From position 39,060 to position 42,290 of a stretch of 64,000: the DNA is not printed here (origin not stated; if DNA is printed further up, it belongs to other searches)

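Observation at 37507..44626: Two sigma-54 activators with atypical receivers, no histidine kinase, sandwiching two membrane TPR proteins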

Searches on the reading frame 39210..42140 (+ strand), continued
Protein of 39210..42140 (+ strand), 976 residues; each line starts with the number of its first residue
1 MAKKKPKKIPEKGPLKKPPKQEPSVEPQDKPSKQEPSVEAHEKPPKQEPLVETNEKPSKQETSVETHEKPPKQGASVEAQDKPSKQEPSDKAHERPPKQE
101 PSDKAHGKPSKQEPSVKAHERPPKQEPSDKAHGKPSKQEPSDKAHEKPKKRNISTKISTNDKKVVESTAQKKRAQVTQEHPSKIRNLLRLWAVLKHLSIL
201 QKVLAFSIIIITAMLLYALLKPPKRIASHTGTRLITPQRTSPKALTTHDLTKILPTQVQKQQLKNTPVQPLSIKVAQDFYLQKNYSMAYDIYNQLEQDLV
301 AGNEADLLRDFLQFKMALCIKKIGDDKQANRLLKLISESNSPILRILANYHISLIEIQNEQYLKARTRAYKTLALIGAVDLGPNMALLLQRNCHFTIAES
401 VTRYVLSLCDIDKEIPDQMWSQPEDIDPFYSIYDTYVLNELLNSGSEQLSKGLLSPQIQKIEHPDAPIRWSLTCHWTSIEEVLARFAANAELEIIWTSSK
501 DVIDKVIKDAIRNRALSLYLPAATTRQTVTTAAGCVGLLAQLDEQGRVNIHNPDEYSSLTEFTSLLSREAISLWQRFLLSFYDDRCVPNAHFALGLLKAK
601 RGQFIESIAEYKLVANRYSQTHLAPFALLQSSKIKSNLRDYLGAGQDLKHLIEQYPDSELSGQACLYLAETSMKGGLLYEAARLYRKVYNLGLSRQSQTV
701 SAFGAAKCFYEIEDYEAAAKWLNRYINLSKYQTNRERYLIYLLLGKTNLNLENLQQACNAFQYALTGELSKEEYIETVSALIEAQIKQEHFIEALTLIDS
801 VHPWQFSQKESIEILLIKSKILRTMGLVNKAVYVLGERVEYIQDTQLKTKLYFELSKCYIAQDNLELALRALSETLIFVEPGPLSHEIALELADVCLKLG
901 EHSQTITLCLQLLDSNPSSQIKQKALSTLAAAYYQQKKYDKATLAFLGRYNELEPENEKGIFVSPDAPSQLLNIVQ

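Call 18: search_protein_families(library=ncbifam, proteins=[window:39210-42140:+], max_evalue=0.01)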
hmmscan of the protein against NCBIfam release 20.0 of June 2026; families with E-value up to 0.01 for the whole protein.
window:39210-42140:+ (976 aa): 8 families
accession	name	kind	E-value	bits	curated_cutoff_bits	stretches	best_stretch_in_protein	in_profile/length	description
TIGR02795.1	tol_pal_ybgF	equivalog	2.5e-20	73.3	90.1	3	569-638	20-89/119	tol-pal system protein YbgF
NF052312.1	T9SS_PorW_SprE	equivalog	1.6e-10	40.3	250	2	741-945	107-312/716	type IX secretion system periplasmic lipoprotein PorW/SprE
NF040959.1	MamA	equivalog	1.1e-07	31.6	200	1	845-956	33-137/204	magnetosome protein MamA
NF052415.1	T3SS_chap_SctY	equivalog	1.6e-06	28.5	70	0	743-835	11-100/106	type III secretion apparatus assembly chaperone SctY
TIGR03302.1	OM_YfiO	subfamily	4e-06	26.5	81.4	0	897-958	44-104/239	outer membrane protein assembly factor BamD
NF053720.1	NsdA_fam_reg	subfamily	6.1e-06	26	75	1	704-766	334-396/432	NsdA family TPR-like regulatory protein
NF052230.1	T9SS_PorE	exception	8.2e-05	21.1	600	0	668-776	24-129/648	PorE family type IX secretion system protein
NF008068.0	PRK10803.1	equivalog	0.0037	17.3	383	1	569-664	161-256/263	cell division protein CpoB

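Call 33: predict_structure(alignment_id=A1)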
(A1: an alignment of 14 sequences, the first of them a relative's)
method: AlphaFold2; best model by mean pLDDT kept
length: 976 residues; sequences in the alignment: 14
mean_pLDDT: 64.6   pTM: 0.45
mean pLDDT of the five models: 64.6, 63.9, 60.1, 58.5, 58.2
residues with pLDDT >= 90: 173; 70-90: 366; 50-70: 83; < 50: 354
segments of 3 or more residues with pLDDT < 50: 1-198, 200-202, 216-268, 452-454, 456-458, 460-525, 952-976
pLDDT, mean of each block of 10 residues (from residue 1): 32 33 33 31 31 30 28 27 30 33 32 27 27 26 27 27 27 27 38 44 51 50 33 28 30 29 39 86 90 87 81 92 88 88 88 89 86 78 80 88 85 69 69 80 73 49 43 33 36 29 34 26 50 66 58 65 78 81 69 84 85 72 83 90 90 77 88 93 92 85 95 95 91 80 94 92 88 87 88 84 76 86 86 84 84 91 90 87 88 92 90 86 90 88 80 34 32 36
secondary structure, 60 per line:
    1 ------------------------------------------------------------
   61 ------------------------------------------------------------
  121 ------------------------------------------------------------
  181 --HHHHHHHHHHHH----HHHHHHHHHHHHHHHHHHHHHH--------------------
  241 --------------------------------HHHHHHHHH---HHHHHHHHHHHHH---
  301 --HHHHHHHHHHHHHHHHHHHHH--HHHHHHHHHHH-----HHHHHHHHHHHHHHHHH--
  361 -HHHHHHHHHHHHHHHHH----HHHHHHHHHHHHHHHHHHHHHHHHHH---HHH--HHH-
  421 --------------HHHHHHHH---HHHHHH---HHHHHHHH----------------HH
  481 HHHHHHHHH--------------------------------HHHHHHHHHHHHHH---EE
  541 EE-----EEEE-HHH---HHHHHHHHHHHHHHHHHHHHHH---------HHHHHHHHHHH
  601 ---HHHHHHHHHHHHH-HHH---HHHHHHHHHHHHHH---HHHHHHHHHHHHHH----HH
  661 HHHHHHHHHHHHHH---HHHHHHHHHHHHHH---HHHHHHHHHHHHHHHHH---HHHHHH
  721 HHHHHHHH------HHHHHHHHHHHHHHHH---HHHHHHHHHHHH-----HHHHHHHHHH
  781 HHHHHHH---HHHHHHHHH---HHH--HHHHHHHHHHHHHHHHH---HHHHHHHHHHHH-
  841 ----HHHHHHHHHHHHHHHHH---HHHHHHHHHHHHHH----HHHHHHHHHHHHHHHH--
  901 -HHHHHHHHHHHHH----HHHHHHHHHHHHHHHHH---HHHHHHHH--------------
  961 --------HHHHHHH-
elements in order (helices of 4 or more, strands of 3 or more residues): H183-194 H199-220 H273-281 H285-297 H303-323 H326-336 H342-358 H362-378 H383-408 H435-442 H446-451 H455-462 H479-489 H522-535 E539-542 E548-551 H559-580 H590-600 H604-616 H624-637 H641-654 H659-674 H678-691 H695-711 H715-728 H735-750 H754-765 H771-787 H791-799 H808-824 H828-839 H845-861 H865-878 H883-898 H902-914 H919-935 H939-946 H969-975
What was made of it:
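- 39210..42140 (+): TPR1: a disordered cytoplasmic N-terminus (residues 1-198, a K/P/E-rich repeat), one TM helix (199-220), and a periplasmic part with TPR-like helices, a low-confidence insert and a long TPR superhelix. AlphaFold2 model (call 33).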

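Call 36: fold_search(model_id=the predicted structure, library=pdb)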
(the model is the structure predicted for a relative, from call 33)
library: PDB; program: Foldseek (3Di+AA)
matches with E <= 10: 1755; with E <= 0.001: 365
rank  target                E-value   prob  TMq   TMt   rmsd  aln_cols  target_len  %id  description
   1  5dse_C                4.4e-10  1.00  0.24  0.30  19.7       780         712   13  Crystal Structure of the TTC7B/Hyccin Complex (released 2015-12-02)
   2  8bbg_D                7.2e-10  1.00  0.19  0.15  27.4       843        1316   14  Structure of the IFT-A complex; anterograde IFT-A train model (released 2022-12-21)
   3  9rtt_Q                2.7e-09  1.00  0.20  0.21  19.7       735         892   12  Activated Elongation Complex with IWS1 and ELOF1 (released 2025-09-03)
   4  8fgw_D                2.8e-09  1.00  0.21  0.16  32.0       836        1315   14  Human IFT-A complex structures provide molecular insights into ciliary transport (released 2023-02-22)
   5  6bq1_B                4.0e-09  1.00  0.22  0.28  22.2       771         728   13  Human PI4KIIIa lipid kinase complex (released 2017-12-13)
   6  9hvq_Q                9.4e-09  1.00  0.20  0.21  19.2       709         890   10  Structure of the transcribing Pol II-DSIF-PAF-SPT6-RECQL5 complex (released 2025-07-16)
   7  9g8r_B                1.8e-08  1.00  0.25  0.22  24.7       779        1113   13  human SKI7-SKI238 complex in the open state (released 2024-10-16)
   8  6eou                  2.2e-08  1.00  0.26  0.61   6.9       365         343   14  O-GlcNAc transferase TPR domain with the intellectual disability associated mutation L254F (released 2018-05-09)
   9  7xn7_q                2.6e-08  1.00  0.20  0.21  21.6       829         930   12  RNA polymerase II elongation complex containing Spt4/5, Elf1, Spt6, Spn1 and Paf1C (released 2022-09-07)
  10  7qdr_B                3.0e-08  1.00  0.25  0.20  24.0       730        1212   12  Apo human SKI complex in the closed state (released 2022-02-02)
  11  7qdz_B                3.7e-08  1.00  0.25  0.21  24.0       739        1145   13  80S-bound human SKI complex in the closed state (released 2022-02-09)
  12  7qds_B                4.6e-08  1.00  0.25  0.24  23.9       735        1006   13  Apo human SKI complex in the open state (released 2022-02-02)
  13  8chy                  4.8e-08  1.00  0.21  0.62   6.9       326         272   19  Crystal structure of an 8-repeat consensus TPR superhelix with Zinc. (released 2024-02-21)
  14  5l9u_F                5.8e-08  1.00  0.18  0.34  21.9       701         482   12  Model of human Anaphase-promoting complex/Cyclosome (APC/C-CDH1) with a cross linked Ubiquitin variant-substrate-UBE2C (released 2016-09-14)
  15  1w3b_A                6.1e-08  1.00  0.27  0.59   7.4       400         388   13  The superhelical TPR domain of O-linked GlcNAc transferase reveals structural similarities to importin alpha. (released 2004-09-09)
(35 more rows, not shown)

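Call 81: search_protein_representatives(alignment_id=A1)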
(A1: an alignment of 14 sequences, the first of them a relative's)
Query: 14 sequences, 853 profile positions. Proteins with E-value up to 0.001 (for the whole library): 3340; up to 1e-10: 785; up to 1e-30: 341. The best 150 are listed.
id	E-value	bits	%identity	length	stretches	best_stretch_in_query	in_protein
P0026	0.0e+00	1314.3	-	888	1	8-845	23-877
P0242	0.0e+00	1181.8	-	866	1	1-848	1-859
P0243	0.0e+00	1117.7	-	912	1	59-828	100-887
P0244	0.0e+00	1106.5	-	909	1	1-848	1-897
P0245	0.0e+00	1095.2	-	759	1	134-826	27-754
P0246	0.0e+00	1064.7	-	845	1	1-828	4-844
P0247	0.0e+00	1045.7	-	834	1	1-828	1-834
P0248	0.0e+00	1027.1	-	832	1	1-828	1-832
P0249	0.0e+00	1021.4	-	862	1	1-841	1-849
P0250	3.2e-298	1007.9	-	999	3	259-843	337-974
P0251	1.3e-296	1002.6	-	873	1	12-828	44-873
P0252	2.8e-296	1001.5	-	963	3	262-844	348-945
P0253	3.9e-295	997.7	-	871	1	12-828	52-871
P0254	3.5e-294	994.6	-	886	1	1-837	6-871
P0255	2.1e-290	982.1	-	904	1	8-837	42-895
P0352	7.6e-155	533.6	-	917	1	10-823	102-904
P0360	3.6e-151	521.5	-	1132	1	144-829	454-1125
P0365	4.5e-147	507.9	-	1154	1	139-827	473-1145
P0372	1.6e-141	489.6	-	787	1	80-825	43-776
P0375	1.9e-140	486.0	-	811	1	4-829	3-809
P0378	5.1e-140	484.6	-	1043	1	69-826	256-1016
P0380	5.3e-139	481.2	-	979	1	64-825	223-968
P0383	9.7e-138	477.0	-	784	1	73-825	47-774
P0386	2.9e-136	472.1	-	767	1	69-833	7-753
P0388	4.6e-136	471.5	-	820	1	13-825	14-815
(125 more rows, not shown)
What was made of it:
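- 39210..42140 (+): 341 clusters at 50% identity with E <= 1e-30 (call 81).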

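Call 82: list_cluster_members(proteins=[P0388, P0386, P0383, P0380, P0378, P0375, P0372, P0365, P0360, P0352])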
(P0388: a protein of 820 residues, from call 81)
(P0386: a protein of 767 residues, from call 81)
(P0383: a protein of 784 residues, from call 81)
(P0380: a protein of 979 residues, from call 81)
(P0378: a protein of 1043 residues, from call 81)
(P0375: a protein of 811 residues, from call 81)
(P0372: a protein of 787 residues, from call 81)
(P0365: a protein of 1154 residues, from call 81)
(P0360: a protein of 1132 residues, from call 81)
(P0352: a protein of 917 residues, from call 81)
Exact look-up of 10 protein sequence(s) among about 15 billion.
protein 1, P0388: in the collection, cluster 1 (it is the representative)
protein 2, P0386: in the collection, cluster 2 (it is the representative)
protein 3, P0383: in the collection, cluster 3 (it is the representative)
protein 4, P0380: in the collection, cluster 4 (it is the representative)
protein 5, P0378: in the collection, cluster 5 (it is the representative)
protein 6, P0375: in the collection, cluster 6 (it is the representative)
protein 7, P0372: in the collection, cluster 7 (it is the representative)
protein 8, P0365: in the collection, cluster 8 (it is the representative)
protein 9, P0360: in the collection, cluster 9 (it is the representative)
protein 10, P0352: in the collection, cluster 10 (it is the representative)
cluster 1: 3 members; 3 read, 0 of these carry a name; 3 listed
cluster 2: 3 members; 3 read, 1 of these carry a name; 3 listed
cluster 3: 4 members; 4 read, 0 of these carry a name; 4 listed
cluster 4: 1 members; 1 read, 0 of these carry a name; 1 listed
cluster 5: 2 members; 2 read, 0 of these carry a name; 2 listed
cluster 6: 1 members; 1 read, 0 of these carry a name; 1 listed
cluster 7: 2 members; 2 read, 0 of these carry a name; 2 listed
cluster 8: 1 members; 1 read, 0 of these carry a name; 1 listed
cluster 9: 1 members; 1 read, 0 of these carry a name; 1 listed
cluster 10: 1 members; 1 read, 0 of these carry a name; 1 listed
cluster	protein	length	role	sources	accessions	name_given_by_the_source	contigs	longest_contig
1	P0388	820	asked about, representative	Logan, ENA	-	-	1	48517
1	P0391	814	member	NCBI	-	-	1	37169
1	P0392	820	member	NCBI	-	-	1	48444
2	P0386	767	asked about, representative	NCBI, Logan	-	-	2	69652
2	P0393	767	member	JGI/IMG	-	TolA-binding protein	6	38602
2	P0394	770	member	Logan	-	-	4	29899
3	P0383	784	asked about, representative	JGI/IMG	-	-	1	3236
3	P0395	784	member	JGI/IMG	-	-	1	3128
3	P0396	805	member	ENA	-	-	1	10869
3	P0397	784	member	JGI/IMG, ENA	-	-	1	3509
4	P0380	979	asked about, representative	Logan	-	-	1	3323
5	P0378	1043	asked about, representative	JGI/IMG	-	-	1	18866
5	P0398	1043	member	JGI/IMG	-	-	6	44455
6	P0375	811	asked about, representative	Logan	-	-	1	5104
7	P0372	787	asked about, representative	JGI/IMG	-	-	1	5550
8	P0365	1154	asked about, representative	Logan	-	-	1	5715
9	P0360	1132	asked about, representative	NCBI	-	-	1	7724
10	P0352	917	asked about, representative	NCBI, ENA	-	-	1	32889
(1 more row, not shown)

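Call 83: find_encoding_contigs(protein=P0386, flank=10000, max_places=2)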
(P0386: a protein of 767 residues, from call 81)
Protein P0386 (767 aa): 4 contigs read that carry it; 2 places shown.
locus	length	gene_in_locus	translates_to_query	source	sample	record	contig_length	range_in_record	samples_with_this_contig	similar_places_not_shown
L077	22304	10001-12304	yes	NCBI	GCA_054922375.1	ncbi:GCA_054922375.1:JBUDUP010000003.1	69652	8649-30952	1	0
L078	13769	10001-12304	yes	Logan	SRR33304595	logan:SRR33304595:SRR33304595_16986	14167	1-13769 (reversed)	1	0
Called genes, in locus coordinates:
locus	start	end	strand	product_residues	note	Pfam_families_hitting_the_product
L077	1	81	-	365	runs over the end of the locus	PF02119:FlgI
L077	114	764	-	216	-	PF02107:FlgH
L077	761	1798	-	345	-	PF08666:SAF (weak), PF13144:ChapFlgA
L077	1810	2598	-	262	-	PF00460:Flg_bb_rod, PF22692:LlgE_F_G_D1, PF06429:Flg_bbr_C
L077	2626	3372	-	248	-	PF22692:LlgE_F_G_D1, PF06429:Flg_bbr_C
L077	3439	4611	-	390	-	-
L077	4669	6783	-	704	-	PF00460:Flg_bb_rod (weak), PF22692:LlgE_F_G_D1, PF07559:FlgE_D2, PF06429:Flg_bbr_C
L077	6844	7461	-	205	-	PF03963:FlgD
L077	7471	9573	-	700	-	PF02120:Flg_hook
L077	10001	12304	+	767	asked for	PF07719:TPR_2 (faint), PF09976:TPR_21 (faint), PF12895:ANAPC3 (faint), PF13174:TPR_6 (faint), PF13176:TPR_7 (faint), PF13424:TPR_12 (weak), PF13432:TPR_16 (weak), PF14559:TPR_19 (weak), +2 more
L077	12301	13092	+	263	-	PF14559:TPR_19 (faint)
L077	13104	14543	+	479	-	PF00158:Sigma54_activat, PF14532:Sigma54_activ_2, PF07728:AAA_5 (weak), PF25601:AAA_lid_14, PF02954:HTH_8, PF13384:HTH_23 (weak), PF13518:HTH_28 (weak)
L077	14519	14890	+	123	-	PF00460:Flg_bb_rod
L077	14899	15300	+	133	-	PF00460:Flg_bb_rod (weak), PF06429:Flg_bbr_C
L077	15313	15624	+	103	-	PF02049:FliE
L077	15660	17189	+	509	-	PF01514:YscJ_FliF, PF08345:YscJ_FliF_C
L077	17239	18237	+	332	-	PF14842:FliG_N, PF14841:FliG_M, PF01706:FliG_C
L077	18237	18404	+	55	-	-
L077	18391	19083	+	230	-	PF02108:FliH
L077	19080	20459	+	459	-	PF00006:ATP-synt_ab, PF18269:T3SS_ATPase_C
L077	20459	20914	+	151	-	-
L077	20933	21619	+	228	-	-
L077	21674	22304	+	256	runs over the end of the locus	PF01618:MotA_ExbB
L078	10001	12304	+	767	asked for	PF07719:TPR_2 (faint), PF09976:TPR_21 (faint), PF12895:ANAPC3 (faint), PF13174:TPR_6 (faint), PF13176:TPR_7 (faint), PF13424:TPR_12 (weak), PF13432:TPR_16 (weak), PF14559:TPR_19 (weak), +2 more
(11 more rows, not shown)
